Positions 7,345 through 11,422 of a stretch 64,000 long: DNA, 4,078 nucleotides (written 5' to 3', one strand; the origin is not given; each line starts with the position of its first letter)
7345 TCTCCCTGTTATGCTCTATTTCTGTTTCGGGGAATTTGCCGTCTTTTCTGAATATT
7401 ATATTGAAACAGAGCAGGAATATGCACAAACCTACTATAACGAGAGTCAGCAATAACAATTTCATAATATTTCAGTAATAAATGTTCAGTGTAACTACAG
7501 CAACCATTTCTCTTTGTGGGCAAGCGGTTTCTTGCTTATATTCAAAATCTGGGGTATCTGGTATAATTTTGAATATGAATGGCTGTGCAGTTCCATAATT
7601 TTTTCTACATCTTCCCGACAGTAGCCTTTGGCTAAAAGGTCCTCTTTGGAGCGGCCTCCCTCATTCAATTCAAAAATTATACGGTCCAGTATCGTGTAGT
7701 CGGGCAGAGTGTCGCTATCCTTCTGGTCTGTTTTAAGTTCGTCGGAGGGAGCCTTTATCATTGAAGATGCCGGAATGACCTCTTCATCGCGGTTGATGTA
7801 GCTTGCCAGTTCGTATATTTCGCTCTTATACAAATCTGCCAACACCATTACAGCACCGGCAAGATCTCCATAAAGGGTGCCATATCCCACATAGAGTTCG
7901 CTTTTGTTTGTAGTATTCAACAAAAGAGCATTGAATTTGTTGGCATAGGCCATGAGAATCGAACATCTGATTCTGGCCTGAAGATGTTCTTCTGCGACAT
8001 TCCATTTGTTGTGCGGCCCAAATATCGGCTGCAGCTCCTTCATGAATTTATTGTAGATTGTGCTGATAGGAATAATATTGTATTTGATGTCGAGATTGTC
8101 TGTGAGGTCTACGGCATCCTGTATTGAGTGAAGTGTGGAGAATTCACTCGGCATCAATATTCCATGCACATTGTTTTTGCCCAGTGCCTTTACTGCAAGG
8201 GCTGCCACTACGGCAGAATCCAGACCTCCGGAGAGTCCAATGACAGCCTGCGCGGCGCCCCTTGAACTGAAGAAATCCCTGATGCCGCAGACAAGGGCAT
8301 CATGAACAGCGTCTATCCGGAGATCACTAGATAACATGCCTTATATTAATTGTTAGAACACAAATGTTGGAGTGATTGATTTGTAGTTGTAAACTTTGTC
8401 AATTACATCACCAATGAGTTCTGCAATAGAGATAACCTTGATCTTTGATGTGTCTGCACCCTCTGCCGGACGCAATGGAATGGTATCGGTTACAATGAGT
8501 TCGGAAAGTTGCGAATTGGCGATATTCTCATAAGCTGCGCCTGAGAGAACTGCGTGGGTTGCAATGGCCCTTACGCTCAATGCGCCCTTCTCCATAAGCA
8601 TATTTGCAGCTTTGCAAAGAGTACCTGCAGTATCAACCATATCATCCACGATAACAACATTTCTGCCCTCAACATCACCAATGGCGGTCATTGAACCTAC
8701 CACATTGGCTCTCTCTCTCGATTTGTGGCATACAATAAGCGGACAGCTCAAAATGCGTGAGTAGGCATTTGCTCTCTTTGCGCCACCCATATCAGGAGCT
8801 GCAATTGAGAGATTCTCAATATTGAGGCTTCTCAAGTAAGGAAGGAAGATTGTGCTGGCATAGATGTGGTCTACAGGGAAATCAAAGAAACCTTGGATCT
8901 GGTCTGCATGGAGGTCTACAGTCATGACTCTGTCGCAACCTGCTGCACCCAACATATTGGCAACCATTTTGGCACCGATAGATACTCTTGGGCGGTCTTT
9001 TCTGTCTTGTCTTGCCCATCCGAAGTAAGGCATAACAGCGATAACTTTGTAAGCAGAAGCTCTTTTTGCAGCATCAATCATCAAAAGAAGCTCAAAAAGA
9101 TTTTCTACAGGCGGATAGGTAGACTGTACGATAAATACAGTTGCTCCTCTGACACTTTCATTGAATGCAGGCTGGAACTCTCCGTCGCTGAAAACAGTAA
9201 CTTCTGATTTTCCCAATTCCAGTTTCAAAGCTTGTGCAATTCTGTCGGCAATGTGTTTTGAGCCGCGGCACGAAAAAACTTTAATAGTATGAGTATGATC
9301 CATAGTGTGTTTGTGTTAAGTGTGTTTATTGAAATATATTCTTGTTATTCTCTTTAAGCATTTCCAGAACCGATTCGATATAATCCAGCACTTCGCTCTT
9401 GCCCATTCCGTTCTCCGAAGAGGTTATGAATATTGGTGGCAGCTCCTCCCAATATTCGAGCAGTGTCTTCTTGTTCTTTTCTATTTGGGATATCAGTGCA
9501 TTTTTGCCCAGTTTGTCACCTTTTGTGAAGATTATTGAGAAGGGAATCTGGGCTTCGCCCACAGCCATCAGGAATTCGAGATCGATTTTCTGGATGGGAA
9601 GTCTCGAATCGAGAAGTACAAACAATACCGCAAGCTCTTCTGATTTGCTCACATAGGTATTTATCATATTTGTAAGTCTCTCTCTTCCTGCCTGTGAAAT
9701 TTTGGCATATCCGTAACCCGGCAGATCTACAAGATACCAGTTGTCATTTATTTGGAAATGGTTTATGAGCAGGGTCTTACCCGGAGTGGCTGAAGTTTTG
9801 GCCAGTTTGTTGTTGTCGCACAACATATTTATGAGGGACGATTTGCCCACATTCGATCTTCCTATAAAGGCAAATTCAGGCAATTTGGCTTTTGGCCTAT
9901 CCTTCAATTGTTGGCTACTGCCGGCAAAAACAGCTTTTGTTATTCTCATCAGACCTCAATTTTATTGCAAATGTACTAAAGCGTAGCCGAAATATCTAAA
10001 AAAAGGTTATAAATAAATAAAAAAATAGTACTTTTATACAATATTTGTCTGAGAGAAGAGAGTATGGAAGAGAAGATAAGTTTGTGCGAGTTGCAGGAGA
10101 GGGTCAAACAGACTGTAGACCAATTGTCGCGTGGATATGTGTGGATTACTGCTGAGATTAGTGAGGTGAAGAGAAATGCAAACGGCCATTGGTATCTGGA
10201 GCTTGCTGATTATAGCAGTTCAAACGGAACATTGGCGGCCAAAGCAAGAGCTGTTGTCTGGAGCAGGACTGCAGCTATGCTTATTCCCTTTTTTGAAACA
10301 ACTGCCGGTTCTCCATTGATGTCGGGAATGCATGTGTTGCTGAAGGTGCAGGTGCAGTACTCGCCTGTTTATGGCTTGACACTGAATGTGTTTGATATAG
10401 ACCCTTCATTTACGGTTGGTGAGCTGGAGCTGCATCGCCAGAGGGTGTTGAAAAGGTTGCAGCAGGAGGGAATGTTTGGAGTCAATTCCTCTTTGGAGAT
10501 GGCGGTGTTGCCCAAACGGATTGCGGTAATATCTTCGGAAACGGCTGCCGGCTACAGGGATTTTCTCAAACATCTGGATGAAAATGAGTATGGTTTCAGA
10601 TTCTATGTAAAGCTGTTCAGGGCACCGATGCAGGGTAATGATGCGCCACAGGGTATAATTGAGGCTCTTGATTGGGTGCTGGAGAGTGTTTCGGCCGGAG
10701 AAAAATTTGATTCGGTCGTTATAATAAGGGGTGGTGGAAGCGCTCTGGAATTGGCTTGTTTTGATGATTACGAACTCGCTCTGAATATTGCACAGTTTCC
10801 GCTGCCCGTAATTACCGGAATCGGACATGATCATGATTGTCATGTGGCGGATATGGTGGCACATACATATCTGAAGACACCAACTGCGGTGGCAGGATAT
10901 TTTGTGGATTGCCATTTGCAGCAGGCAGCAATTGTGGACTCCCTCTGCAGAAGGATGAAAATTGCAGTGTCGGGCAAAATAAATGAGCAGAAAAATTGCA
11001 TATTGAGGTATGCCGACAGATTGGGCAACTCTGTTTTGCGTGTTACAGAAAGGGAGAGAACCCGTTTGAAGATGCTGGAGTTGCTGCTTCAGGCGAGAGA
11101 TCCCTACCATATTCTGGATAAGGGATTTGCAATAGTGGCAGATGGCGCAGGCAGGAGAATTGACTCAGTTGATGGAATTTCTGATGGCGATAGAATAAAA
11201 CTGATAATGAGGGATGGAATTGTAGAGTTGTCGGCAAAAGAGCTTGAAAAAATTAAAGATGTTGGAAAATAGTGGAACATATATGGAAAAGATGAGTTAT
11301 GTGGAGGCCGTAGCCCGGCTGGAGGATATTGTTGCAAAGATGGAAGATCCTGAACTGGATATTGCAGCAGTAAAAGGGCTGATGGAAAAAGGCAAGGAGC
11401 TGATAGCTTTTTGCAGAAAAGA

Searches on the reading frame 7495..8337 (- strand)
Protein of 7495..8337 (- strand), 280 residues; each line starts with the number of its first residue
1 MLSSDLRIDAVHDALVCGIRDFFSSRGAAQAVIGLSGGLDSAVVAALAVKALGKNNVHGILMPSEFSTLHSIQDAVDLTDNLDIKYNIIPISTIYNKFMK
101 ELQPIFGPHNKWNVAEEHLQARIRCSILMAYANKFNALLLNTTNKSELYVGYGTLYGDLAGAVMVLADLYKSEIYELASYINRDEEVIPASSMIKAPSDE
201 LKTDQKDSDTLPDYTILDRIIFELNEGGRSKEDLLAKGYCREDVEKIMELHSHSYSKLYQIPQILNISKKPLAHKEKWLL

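Call 84: search_protein_families(library=pfam, proteins=[window:7495-8337:-], max_evalue=0.0001)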
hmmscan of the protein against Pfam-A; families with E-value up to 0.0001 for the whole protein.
window:7495-8337:- (280 aa): 1 family
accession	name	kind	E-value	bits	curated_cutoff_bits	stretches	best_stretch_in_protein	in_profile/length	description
PF02540.23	NAD_synthase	-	1.3e-63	214.9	21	1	14-258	4-239/242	NAD synthase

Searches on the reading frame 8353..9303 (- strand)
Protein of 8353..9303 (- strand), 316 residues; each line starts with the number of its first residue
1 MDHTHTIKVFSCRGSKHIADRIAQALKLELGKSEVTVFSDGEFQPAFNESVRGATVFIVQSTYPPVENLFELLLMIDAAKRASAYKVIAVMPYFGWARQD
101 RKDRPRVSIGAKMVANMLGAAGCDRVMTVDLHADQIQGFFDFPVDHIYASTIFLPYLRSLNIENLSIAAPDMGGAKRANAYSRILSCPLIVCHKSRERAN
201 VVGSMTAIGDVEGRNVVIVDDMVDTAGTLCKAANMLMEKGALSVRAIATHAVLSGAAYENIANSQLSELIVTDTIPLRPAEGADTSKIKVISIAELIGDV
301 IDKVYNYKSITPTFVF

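Call 84: search_protein_families(library=pfam, proteins=[window:8353-9303:-], max_evalue=0.0001)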
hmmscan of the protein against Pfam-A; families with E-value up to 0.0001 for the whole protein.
window:8353-9303:- (316 aa): 3 families
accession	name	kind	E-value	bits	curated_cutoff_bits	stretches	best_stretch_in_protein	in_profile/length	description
PF13793.12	Pribosyltran_N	-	4.4e-44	149.5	25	1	7-122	1-117/117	N-terminal domain of ribose phosphate pyrophosphokinase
PF14572.12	Pribosyl_synth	-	2.3e-25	90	27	1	204-312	74-181/184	Phosphoribosyl synthetase-associated domain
PF00156.33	Pribosyltran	-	1.2e-19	70.7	26.3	1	157-256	23-130/158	Phosphoribosyl transferase domain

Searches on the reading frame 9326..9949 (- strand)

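Call 84: search_protein_families(library=pfam, proteins=[window:9326-9949:-], max_evalue=0.0001)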
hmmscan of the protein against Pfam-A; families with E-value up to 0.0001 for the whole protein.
window:9326-9949:- (207 aa): 5 families
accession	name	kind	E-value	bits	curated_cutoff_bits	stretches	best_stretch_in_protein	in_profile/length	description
PF01926.29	MMR_HSR1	-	1.6e-19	70.5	21.9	1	26-143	2-113/113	50S ribosome-binding GTPase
PF03193.22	RsgA_GTPase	-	1.2e-09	38.7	30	1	26-79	109-168/174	RsgA GTPase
PF02421.24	FeoB_N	-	1.2e-07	31.8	27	1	26-160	3-131/156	Ferrous iron transport protein B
PF00350.29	Dynamin_N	-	1.6e-05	25.5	27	0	27-50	2-25/168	Dynamin family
PF08477.19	Roc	-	2.3e-05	25.1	27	0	27-110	3-86/119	Ras of Complex, Roc, domain of DAPkinase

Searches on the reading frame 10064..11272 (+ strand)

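Call 84: search_protein_families(library=pfam, proteins=[window:10064-11272:+], max_evalue=0.0001)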
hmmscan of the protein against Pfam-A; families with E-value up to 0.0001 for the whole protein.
window:10064-11272:+ (402 aa): 2 families
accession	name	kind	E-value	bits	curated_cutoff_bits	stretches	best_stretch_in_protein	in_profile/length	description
PF02601.20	Exonuc_VII_L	-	4.4e-60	204.2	35.9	2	138-338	2-195/315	Exonuclease VII, large subunit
PF13742.12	tRNA_anti_2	-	2.6e-16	60.1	27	1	6-112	2-94/95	OB-fold nucleic acid binding domain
